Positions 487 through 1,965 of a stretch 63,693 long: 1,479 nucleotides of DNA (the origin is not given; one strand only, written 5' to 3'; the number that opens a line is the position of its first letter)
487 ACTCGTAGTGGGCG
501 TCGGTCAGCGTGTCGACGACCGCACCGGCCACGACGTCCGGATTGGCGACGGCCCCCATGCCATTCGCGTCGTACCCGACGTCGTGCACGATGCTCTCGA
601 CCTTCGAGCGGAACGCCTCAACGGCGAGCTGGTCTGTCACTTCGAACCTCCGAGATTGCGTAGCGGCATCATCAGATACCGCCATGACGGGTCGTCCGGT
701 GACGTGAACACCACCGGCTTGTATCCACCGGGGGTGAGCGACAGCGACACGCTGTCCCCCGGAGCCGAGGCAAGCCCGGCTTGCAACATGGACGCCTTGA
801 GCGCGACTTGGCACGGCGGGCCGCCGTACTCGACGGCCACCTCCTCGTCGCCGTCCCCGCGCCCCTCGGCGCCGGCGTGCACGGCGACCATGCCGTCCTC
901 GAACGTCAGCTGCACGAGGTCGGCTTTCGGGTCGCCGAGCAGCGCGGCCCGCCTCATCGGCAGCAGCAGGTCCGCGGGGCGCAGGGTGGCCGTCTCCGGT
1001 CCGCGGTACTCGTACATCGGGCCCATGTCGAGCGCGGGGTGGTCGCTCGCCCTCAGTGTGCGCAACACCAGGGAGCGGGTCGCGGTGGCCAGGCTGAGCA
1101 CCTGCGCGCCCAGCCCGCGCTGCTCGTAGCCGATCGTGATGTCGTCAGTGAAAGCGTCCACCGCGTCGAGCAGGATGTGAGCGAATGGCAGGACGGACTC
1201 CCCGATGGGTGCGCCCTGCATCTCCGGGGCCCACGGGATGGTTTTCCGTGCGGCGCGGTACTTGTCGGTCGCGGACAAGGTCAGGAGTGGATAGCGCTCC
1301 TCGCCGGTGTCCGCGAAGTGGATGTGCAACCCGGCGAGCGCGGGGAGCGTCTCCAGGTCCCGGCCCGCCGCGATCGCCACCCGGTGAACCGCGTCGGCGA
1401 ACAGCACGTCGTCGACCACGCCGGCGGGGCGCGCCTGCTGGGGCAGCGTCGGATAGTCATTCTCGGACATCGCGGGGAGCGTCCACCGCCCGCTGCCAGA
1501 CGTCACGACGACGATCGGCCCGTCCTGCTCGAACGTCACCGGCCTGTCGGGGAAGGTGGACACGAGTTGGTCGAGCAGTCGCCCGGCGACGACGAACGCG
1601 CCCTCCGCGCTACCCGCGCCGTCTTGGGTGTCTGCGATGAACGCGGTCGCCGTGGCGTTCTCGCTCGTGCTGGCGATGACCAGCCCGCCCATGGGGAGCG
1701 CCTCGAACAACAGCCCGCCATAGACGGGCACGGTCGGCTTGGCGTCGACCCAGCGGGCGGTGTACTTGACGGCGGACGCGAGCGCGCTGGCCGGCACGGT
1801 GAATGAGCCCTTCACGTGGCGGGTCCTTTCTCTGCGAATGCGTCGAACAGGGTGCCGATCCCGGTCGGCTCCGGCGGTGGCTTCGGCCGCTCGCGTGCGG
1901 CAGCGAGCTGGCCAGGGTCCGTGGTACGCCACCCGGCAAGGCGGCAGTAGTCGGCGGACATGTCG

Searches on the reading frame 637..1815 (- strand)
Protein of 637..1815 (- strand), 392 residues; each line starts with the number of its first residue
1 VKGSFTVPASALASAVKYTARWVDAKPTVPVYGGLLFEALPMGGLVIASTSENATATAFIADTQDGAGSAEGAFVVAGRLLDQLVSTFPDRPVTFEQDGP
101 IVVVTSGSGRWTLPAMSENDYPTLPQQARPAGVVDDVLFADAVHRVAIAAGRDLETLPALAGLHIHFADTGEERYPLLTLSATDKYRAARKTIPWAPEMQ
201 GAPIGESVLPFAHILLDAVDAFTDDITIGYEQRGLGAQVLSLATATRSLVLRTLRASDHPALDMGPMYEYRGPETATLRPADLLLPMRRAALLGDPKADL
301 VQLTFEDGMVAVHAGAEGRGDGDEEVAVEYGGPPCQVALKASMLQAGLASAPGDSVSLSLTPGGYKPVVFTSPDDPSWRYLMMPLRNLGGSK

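Call 58: search_protein_families(library=pfam, proteins=[window:637-1815:-], max_evalue=0.01)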
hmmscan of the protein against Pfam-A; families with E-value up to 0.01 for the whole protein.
window:637-1815:- (392 aa): 3 families
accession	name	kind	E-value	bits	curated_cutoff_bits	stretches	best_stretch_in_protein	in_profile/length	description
PF00712.24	DNA_pol3_beta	-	1.8e-18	67.3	24.4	1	5-125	3-120/120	DNA polymerase III beta subunit, N-terminal domain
PF02768.20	DNA_pol3_beta_3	-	6.4e-12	45.8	27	1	283-386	19-121/121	DNA polymerase III beta subunit, C-terminal domain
PF02767.21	DNA_pol3_beta_2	-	4.9e-05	24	27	1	137-201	5-62/116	DNA polymerase III beta subunit, central domain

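Call 59: search_protein_families(library=phrogs, proteins=[window:637-1815:-], max_evalue=0.001)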
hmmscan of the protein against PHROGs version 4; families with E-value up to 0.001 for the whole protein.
window:637-1815:- (392 aa): 1 family
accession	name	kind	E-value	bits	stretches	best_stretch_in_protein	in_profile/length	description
phrog_947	-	DNA, RNA and nucleotide metabolism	4e-46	158.6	1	4-386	4-364/368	DNA polymerase processivity factor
